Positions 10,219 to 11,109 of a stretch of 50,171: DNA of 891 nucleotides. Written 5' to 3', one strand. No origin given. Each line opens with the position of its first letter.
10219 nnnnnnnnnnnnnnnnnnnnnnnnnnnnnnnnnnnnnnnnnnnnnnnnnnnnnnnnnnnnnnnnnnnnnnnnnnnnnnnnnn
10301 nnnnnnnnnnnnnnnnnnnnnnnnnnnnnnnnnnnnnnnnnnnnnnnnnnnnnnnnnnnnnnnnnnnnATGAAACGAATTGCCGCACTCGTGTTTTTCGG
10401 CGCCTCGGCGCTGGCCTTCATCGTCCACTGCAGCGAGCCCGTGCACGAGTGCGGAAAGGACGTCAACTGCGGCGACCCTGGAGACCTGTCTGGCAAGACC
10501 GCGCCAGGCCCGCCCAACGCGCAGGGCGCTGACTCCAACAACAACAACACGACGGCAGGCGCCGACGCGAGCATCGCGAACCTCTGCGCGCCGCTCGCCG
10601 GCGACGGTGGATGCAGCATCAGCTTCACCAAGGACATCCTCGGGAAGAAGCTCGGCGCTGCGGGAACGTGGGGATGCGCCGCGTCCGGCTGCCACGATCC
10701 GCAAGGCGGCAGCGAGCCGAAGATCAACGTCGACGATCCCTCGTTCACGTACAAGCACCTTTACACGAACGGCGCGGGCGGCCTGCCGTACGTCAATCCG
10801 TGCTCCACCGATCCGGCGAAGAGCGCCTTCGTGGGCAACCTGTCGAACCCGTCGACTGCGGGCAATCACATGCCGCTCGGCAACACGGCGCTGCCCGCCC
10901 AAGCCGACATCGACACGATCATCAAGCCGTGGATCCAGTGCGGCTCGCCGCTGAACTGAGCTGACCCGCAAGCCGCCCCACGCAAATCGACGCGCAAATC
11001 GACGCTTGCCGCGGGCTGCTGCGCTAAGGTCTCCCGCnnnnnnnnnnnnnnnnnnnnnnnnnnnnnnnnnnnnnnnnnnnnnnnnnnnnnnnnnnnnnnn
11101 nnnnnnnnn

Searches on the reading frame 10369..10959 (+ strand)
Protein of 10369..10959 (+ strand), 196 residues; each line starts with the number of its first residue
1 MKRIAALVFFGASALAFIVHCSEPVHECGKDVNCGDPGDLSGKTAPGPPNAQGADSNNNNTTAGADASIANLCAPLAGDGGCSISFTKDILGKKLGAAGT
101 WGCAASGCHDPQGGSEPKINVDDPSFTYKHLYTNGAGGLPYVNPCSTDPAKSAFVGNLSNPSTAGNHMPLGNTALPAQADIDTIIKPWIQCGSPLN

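Call 3: search_protein_families(library=pfam, proteins=[window:10369-10959:+], max_evalue=1)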
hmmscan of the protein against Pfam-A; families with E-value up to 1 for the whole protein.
window:10369-10959:+ (196 aa): 0 families

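Call 4: search_protein_families(library=ncbifam, proteins=[window:10369-10959:+], max_evalue=1)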
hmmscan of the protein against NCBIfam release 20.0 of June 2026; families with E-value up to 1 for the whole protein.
window:10369-10959:+ (196 aa): 0 families

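Call 63: search_protein_families(library=pfam, proteins=[window:10369-10959:+], max_evalue=0.1)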
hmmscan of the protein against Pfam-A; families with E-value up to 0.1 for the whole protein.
window:10369-10959:+ (196 aa): 0 families
